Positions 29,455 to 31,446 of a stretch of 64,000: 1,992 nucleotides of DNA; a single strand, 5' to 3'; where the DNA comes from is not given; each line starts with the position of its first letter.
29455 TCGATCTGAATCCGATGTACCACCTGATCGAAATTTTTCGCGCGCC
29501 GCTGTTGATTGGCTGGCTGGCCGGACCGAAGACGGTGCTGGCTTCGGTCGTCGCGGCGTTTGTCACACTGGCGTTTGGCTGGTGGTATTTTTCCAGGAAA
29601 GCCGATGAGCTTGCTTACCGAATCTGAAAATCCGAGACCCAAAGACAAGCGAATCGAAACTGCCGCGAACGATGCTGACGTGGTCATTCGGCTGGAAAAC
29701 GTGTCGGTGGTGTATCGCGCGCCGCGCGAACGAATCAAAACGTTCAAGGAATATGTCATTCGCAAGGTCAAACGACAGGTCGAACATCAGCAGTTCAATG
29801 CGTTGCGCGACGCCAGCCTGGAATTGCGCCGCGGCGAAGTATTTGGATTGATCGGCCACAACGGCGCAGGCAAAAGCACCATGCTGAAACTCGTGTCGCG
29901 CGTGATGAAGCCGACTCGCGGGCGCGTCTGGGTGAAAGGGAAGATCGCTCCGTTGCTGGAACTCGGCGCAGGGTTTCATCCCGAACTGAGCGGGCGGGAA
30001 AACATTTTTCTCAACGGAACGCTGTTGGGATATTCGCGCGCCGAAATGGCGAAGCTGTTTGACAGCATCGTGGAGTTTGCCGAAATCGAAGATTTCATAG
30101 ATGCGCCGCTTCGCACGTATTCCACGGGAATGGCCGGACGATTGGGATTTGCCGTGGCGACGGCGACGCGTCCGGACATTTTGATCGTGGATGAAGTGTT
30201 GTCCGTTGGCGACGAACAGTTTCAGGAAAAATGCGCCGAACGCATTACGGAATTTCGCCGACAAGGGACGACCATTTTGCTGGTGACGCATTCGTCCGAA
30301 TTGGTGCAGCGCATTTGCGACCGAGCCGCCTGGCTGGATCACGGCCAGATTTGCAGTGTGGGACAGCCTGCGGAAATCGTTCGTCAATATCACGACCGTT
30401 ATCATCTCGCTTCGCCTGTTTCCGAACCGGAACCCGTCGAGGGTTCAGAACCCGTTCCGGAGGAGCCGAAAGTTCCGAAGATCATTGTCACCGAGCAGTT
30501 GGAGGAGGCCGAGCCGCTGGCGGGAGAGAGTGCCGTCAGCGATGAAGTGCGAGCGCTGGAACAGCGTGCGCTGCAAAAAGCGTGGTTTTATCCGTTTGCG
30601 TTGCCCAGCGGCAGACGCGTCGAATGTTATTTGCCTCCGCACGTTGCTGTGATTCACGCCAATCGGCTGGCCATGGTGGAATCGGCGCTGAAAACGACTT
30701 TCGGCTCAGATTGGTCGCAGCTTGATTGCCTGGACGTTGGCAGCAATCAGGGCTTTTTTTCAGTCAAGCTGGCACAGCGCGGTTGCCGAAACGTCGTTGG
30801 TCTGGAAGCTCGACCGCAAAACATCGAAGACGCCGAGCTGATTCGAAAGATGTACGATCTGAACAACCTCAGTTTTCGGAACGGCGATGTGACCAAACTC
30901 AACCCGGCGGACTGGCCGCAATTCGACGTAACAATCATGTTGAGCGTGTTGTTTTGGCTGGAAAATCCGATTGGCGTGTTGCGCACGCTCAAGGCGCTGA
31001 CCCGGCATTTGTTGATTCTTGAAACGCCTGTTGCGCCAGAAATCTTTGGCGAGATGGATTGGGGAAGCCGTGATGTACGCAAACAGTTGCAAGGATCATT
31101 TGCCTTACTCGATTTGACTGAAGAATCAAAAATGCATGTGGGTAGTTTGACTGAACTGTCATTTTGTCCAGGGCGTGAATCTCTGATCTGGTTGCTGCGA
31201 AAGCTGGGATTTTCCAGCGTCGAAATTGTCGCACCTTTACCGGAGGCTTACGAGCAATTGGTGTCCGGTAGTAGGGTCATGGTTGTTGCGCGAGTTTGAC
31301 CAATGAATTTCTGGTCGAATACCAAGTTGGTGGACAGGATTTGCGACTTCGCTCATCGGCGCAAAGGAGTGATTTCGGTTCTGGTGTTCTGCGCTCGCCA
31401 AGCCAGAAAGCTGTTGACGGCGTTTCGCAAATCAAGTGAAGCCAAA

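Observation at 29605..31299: Wzt-type ABC ATPase fused to a methyltransferase-like domain instead of a glycan-binding module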

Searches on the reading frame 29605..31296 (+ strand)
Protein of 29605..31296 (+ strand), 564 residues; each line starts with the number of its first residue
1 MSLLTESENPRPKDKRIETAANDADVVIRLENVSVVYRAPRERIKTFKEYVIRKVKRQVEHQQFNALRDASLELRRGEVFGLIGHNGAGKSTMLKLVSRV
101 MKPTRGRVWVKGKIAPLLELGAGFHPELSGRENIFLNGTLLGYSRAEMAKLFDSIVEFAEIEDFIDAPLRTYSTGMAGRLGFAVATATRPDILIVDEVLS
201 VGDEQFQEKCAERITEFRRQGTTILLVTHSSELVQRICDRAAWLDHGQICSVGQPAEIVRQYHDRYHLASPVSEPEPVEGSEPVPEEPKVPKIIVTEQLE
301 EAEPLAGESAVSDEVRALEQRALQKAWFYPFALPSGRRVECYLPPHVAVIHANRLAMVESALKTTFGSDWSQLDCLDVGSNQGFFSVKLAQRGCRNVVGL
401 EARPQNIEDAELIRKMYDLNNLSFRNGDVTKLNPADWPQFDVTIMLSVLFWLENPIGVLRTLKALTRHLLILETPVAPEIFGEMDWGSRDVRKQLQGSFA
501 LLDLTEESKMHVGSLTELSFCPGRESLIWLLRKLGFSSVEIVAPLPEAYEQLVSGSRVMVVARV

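Call 3: search_protein_families(library=pfam, proteins=[window:29605-31296:+], max_evalue=1)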
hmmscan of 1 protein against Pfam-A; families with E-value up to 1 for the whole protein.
window:29605-31296:+ (564 aa): 20 families
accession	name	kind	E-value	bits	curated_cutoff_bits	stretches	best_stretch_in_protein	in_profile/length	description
PF00005.33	ABC_tran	-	2.9e-20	73.7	25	1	67-198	1-135/137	ABC transporter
PF13847.12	Methyltransf_31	-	9.5e-11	42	27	1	373-467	5-102/145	Methyltransferase domain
PF08241.18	Methyltransf_11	-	4.9e-09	37.1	21.2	1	376-465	1-86/95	Methyltransferase domain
PF13489.12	Methyltransf_23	-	5.3e-08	33.2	27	1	369-539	20-162/164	Methyltransferase domain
PF13649.12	Methyltransf_25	-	9.8e-08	33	27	1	376-464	2-91/97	Methyltransferase domain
PF08242.18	Methyltransf_12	-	2.6e-07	31.7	30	1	376-466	1-92/98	Methyltransferase domain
PF08003.17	Methyltransf_9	-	4.7e-06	26.2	23.8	1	374-476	118-221/315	Protein of unknown function (DUF1698)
PF02463.25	SMC_N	-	0.00021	21.2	40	1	58-97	4-44/220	RecF/RecN/SMC N terminal domain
PF13679.12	Methyltransf_32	-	0.002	18.5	27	1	356-434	11-94/143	Methyltransferase domain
PF13555.12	AAA_29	-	0.002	18.3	27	1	71-105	16-50/61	P-loop containing region of AAA domain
PF13604.12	AAA_30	-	0.0031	17.7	27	1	62-109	5-50/191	AAA domain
PF13304.12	AAA_21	-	0.0043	17.6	27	1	80-98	2-20/304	AAA domain, putative AbiEii toxin, Type IV TA system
PF25199.1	nSTAND_NTPase5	-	0.0052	17.1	34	1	55-97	20-61/145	Novel STAND NTPase 5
PF13476.12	AAA_23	-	0.012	16.7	27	1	62-95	5-37/201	AAA domain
PF13191.12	AAA_16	-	0.016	16.2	32.6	1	62-117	7-63/167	AAA ATPase domain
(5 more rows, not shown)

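Call 4: search_protein_families(library=ncbifam, proteins=[window:29605-31296:+], max_evalue=1)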
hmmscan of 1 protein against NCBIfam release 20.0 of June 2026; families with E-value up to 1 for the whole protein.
window:29605-31296:+ (564 aa): 205 families (the best 25 are shown)
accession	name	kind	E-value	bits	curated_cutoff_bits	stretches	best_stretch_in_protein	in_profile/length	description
NF050108.1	galactan_ABC_ATP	equivalog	4.3e-63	212.8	400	1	46-264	19-242/244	galactan export ABC transporter ATP-binding subunit Wzt/RfbE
NF010065.0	PRK13545.1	equivalog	2.8e-57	194.6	538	1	28-264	5-236/549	teichoic acids export protein ATP-binding subunit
NF010066.0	PRK13546.1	equivalog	8.2e-53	179.5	320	1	25-264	2-236/264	teichoic acids export ABC transporter ATP-binding subunit TagH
TIGR01188.1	drrA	subfamily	1.3e-36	126.4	312.45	2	127-261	80-214/302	daunorubicin resistance ABC transporter, ATP-binding protein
NF010060.0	PRK13537.1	equivalog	2.2e-29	102.4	521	1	52-260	18-235/314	nodulation factor ABC transporter ATP-binding protein NodI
NF010059.0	PRK13536.1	equivalog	2.9e-28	98.6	549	1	61-260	53-263/342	nodulation factor ABC transporter ATP-binding protein NodI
NF033858.1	ABC2_perm_RbbA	equivalog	1.9e-27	95.6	1050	1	45-263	260-489/909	ribosome-associated ATPase/putative transporter RbbA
TIGR01288.1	nodI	equivalog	2.2e-27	95.8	424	1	68-259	21-223/303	nodulation factor ABC transporter ATP-binding protein NodI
TIGR01186.1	proV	subfamily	2.2e-26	92.8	326.6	1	66-266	8-225/363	betaine/proline/choline family ABC transporter ATP-binding protein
TIGR04520.1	ECF_ATPase_1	equivalog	3.2e-26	92.4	315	2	142-263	107-228/269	energy-coupling factor transporter ATPase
TIGR04521.1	ECF_ATPase_2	equivalog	3.5e-26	91.9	330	2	140-263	112-237/279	energy-coupling factor transporter ATPase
TIGR02673.1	FtsE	equivalog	4.3e-24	85.4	264.85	2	54-113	6-64/214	cell division ATP-binding protein FtsE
TIGR03740.1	galliderm_ABC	subfamily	6.7e-24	84.8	309.75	1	54-249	5-202/223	lantibiotic protection ABC transporter ATP-binding subunit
TIGR03265.1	PhnT2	equivalog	2.1e-23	83.1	457.7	1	51-265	6-229/353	putative 2-aminoethylphosphonate ABC transporter ATP-binding protein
NF010156.0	PRK13635.1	equivalog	2.7e-23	82.5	392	2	142-264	111-233/279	energy-coupling factor ABC transporter ATP-binding protein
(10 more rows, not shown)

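Call 8: find_homologous_proteins(query=window:29605-31296:+, max_evalue=0.00001)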
Query window:29605-31296:+ (564 aa): 7756 proteins with E <= 0.00001 among 8000 candidates; the best 120 are listed.
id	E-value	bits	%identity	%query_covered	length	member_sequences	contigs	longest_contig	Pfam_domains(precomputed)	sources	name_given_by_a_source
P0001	0.0e+0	1269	100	100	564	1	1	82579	PF13847.13,PF13489.13,PF08003.18,PF13649.13,PF00005.34,PF08241.19,PF08242.19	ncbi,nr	ncbi:MAG: ATP-binding cassette domain-containing protein [Acidobacteria bacterium]|nr:ATP-binding ca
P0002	0.0e+0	1101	87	100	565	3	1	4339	PF13847.13,PF13489.13,PF08003.18,PF13649.13,PF00005.34,PF08241.19,PF08242.19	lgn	-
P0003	0.0e+0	1095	86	100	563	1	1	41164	PF13847.13,PF13489.13,PF08003.18,PF13649.13,PF00005.34,PF08241.19,PF08242.19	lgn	-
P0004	0.0e+0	1072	84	100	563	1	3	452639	PF13847.13,PF13489.13,PF08003.18,PF13649.13,PF00005.34,PF08241.19,PF08242.19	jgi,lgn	-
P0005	0.0e+0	1070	85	100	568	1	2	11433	PF13847.13,PF13489.13,PF08003.18,PF13649.13,PF00005.34,PF08241.19,PF08242.19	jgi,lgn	jgi:ABC-2 type transport system ATP-binding protein/lipopolysaccharide transport system ATP-binding 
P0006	0.0e+0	1040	81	100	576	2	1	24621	PF13847.13,PF13489.13,PF08003.18,PF13649.13,PF00005.34,PF08241.19,PF08242.19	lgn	-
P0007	0.0e+0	1021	80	100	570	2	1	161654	PF13847.13,PF13489.13,PF08003.18,PF13649.13,PF00005.34,PF08241.19,PF08242.19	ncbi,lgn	-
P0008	7.1e-296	1000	76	100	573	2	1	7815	PF13847.13,PF13489.13,PF08003.18,PF13649.13,PF00005.34,PF08241.19,PF08242.19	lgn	-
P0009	1.1e-288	977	76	100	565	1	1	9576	PF13847.13,PF13489.13,PF08003.18,PF13649.13,PF00005.34,PF08241.19,PF08242.19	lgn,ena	-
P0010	1.6e-253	861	68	100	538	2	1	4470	PF13847.13,PF13489.13,PF08003.18,PF13649.13,PF00005.34,PF08241.19,PF08242.19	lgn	-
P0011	2.4e-252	857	68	100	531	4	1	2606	PF13847.13,PF13489.13,PF08003.18,PF13649.13,PF00005.34,PF08241.19,PF08242.19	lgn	-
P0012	6.6e-251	852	67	100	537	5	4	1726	PF13847.13,PF13489.13,PF08003.18,PF13649.13,PF00005.34,PF08241.19,PF08242.19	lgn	-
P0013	7.7e-232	789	64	100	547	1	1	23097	PF13847.13,PF13489.13,PF08003.18,PF13649.13,PF00005.34,PF13679.13,PF08241.19,PF08242.19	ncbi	-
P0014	6.5e-231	786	64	100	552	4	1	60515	PF13847.13,PF13489.13,PF08003.18,PF13649.13,PF00005.34,PF13679.13,PF08241.19,PF08242.19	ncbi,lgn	ncbi:MAG: ATP-binding cassette domain-containing protein [Blastocatellales bacterium]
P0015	1.0e-228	779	63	100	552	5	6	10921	PF13847.13,PF13489.13,PF08003.18,PF13649.13,PF00005.34,PF08241.19,PF08242.19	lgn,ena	-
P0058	4.4e-191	655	56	100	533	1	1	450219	PF13847.13,PF13489.13,PF08003.18,PF13649.13,PF00005.34,PF08241.19,PF08242.19,PF13304.13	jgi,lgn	jgi:ABC-2 type transport system ATP-binding protein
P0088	3.2e-158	546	48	100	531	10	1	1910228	PF13847.13,PF13489.13,PF08003.18,PF13649.13,PF00005.34,PF08241.19,PF08242.19,PF13304.13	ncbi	-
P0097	8.0e-117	409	66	52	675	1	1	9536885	PF02350.26,PF00005.34,PF13304.13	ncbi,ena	-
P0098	4.5e-114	400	72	46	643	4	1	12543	PF13579.13,PF02350.26,PF00005.34,PF13555.13,PF02463.26,PF13304.13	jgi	jgi:UDP-N-acetylglucosamine 2-epimerase (non-hydrolysing)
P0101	2.5e-103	365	67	43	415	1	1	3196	PF14524.13,PF00005.34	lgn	-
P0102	3.1e-103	365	67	43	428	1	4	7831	PF14524.13,PF00005.34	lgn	-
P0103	6.9e-103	363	66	43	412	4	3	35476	PF14524.13,PF00005.34,PF13304.13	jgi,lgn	jgi:lipopolysaccharide transport system ATP-binding protein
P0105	1.2e-101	359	63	47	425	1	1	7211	PF14524.13,PF00005.34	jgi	jgi:lipopolysaccharide transport system ATP-binding protein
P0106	1.9e-101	359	60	50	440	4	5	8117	PF14524.13,PF00005.34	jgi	jgi:ABC-type polysaccharide/polyol phosphate transport system ATPase subunit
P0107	3.7e-101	358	63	45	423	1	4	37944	PF14524.13,PF00005.34,PF13304.13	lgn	-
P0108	8.8e-101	357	64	44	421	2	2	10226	PF14524.13,PF00005.34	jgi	jgi:lipopolysaccharide transport system ATP-binding protein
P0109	1.4e-100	356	63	45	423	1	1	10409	PF14524.13,PF00005.34,PF13304.13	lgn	-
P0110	2.9e-100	355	63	47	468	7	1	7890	PF13489.13,PF13649.13,PF00005.34,PF08241.19,PF08242.19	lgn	-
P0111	3.8e-100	354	67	43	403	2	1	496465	PF14524.13,PF00005.34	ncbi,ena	-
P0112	7.0e-100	354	59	49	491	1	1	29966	PF00005.34,PF00908.24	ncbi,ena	-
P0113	1.2e-99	353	63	46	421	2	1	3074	PF14524.13,PF00005.34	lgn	-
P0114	1.6e-99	352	65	43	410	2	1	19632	PF14524.13,PF00005.34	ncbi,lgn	-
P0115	1.6e-99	352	60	50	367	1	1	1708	PF14524.13,PF00005.34,PF13304.13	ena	-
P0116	5.3e-99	351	63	46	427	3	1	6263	PF14524.13,PF00005.34,PF13555.13,PF13304.13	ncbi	-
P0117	5.5e-99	351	64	43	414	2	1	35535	PF14524.13,PF00005.34,PF13304.13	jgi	jgi:lipopolysaccharide transport system ATP-binding protein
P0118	7.9e-99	350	65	43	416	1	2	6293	PF14524.13,PF00005.34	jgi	jgi:homopolymeric O-antigen transport system ATP-binding protein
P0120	1.3e-98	349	64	43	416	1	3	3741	PF14524.13,PF00005.34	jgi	jgi:lipopolysaccharide transport system ATP-binding protein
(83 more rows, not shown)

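Call 21: find_encoding_contigs(protein=P0088, flank=10000, max_places=2)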
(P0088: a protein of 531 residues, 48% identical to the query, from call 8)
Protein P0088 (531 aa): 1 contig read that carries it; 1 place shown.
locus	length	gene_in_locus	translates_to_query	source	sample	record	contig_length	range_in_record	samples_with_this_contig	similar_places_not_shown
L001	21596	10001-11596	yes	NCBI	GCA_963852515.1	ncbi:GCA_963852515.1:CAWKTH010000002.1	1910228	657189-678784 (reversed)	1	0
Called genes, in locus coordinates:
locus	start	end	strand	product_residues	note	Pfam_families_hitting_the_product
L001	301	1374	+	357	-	PF27233:MJ0711_N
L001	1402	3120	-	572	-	PF05036:SPOR, PF14870:PSII_BNR (weak), PF15902:Sortilin-Vps10 (faint), PF02012:BNR (faint), PF14870:PSII_BNR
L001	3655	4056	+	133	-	-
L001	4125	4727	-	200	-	PF01725:Ham1p_like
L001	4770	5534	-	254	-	PF00481:PP2C, PF13672:PP2C_2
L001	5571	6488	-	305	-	PF16697:Yop-YscD_cpl, PF00498:FHA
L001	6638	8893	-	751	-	PF13692:Glyco_trans_1_4, PF13506:Glyco_transf_21 (weak), PF00535:Glycos_transf_2, PF10111:Glyco_tranf_2_2, PF13641:Glyco_tranf_2_3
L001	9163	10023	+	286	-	PF01061:ABC2_membrane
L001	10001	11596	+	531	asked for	PF00005:ABC_tran, PF13304:AAA_21 (faint), PF08003:Methyltransf_9, PF13489:Methyltransf_23, PF13847:Methyltransf_31, PF08241:Methyltransf_11, PF08242:Methyltransf_12, PF13649:Methyltransf_25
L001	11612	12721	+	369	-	PF02350:Epimerase_2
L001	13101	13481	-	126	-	PF00581:Rhodanese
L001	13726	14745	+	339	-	PF26550:Tricorn_2nd (faint), PF26549:Tricorn_N (faint), PF07676:PD40 (faint)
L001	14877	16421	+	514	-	PF02446:Glyco_hydro_77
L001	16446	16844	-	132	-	PF01797:Y1_Tnp (weak)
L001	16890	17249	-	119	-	-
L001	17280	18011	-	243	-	-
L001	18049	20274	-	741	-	PF00128:Alpha-amylase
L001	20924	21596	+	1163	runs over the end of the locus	PF13620:CarboxypepD_reg, PF13715:CarbopepD_reg_2 (weak), PF25183:OMP_b-brl_4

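Call 22: find_encoding_contigs(protein=P0058, flank=10000, max_places=2)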
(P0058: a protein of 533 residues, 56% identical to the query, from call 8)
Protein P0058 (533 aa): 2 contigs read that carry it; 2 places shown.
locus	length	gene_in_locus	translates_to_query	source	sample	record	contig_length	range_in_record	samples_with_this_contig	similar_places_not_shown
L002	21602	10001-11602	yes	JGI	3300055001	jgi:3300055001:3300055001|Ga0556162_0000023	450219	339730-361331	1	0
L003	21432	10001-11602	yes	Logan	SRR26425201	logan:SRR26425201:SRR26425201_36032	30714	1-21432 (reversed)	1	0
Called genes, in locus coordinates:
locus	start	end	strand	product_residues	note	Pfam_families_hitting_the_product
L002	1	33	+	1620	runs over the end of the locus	PF13004:BACON (faint), PF01483:P_proprotein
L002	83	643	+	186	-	PF27355:MJ1278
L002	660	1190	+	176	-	-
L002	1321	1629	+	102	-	-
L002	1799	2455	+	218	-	PF13505:OMP_b-brl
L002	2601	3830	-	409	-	PF13439:Glyco_transf_4, PF13579:Glyco_trans_4_4, PF00534:Glycos_transf_1, PF13692:Glyco_trans_1_4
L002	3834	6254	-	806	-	PF13578:Methyltransf_24, PF00535:Glycos_transf_2, PF10111:Glyco_tranf_2_2 (weak), PF13641:Glyco_tranf_2_3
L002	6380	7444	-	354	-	PF00535:Glycos_transf_2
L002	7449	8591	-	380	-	PF13506:Glyco_transf_21, PF00535:Glycos_transf_2, PF13641:Glyco_tranf_2_3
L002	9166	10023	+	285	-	PF01061:ABC2_membrane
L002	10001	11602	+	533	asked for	PF00005:ABC_tran, PF13304:AAA_21 (faint), PF13489:Methyltransf_23, PF08003:Methyltransf_9, PF08241:Methyltransf_11, PF08242:Methyltransf_12, PF13649:Methyltransf_25, PF13847:Methyltransf_31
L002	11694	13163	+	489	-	PF00535:Glycos_transf_2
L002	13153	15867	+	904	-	PF13578:Methyltransf_24, PF00535:Glycos_transf_2, PF10111:Glyco_tranf_2_2 (faint), PF13641:Glyco_tranf_2_3, PF13632:Glyco_trans_2_3 (faint), PF00535:Glycos_transf_2 (weak)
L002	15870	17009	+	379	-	PF00534:Glycos_transf_1, PF13692:Glyco_trans_1_4, PF13524:Glyco_trans_1_2 (weak)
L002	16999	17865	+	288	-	PF13489:Methyltransf_23 (weak), PF08241:Methyltransf_11, PF08242:Methyltransf_12 (weak), PF13649:Methyltransf_25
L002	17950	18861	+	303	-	PF13578:Methyltransf_24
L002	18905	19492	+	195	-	PF13649:Methyltransf_25 (faint), PF08241:Methyltransf_11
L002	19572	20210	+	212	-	PF04989:RMNT_CmcI, PF13578:Methyltransf_24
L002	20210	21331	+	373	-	PF02350:Epimerase_2, PF13579:Glyco_trans_4_4 (weak)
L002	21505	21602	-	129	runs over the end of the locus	-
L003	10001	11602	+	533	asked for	PF00005:ABC_tran, PF13304:AAA_21 (faint), PF13489:Methyltransf_23, PF08003:Methyltransf_9, PF08241:Methyltransf_11, PF08242:Methyltransf_12, PF13649:Methyltransf_25, PF13847:Methyltransf_31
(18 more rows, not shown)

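Call 50: predict_structure(alignment_id=A1)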
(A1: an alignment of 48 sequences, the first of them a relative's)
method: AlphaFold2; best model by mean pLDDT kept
length: 564 residues; sequences in the alignment: 48
mean_pLDDT: 81.7   pTM: 0.49
mean pLDDT of the five models: 81.7, 81.3, 80.8, 80.7, 80.4
residues with pLDDT >= 90: 288; 70-90: 151; 50-70: 58; < 50: 67
segments of 3 or more residues with pLDDT < 50: 1-21, 120-123, 171-173, 269-307
pLDDT, mean of each block of 10 residues (from residue 1): 30 37 80 90 83 86 89 94 82 85 90 70 59 72 77 74 62 53 66 78 69 82 89 90 92 94 71 38 37 33 45 93 95 94 91 97 96 98 98 98 96 97 97 95 97 96 98 95 86 91 92 90 97 98 94 95 98
secondary structure, 60 per line:
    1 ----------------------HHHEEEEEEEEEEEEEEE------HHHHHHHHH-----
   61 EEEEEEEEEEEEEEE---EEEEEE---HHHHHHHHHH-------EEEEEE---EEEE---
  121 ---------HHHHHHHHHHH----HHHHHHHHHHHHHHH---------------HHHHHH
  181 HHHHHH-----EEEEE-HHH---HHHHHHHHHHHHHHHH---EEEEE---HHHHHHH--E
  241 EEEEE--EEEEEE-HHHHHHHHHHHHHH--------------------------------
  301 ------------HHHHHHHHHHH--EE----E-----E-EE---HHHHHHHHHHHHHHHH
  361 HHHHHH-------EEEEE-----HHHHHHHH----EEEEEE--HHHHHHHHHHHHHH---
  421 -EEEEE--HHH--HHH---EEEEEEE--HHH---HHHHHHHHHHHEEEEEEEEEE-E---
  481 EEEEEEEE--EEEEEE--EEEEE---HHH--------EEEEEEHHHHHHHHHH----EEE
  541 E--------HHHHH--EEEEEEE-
elements in order: E26-40 H47-55 E61-75 E79-84 H88-97 E105-110 E114-117 H130-140 H145-159 H175-186 E192-196 H204-219 E223-227 H231-237 E240-245 E248-253 H255-268 H313-323 H345-366 E374-378 H384-391 E396-401 H404-417 E422-426 E440-446 H455-465 E466-475 E481-488 E491-496 E499-503 E518-523 H524-533 E538-541 H550-554 E557-563
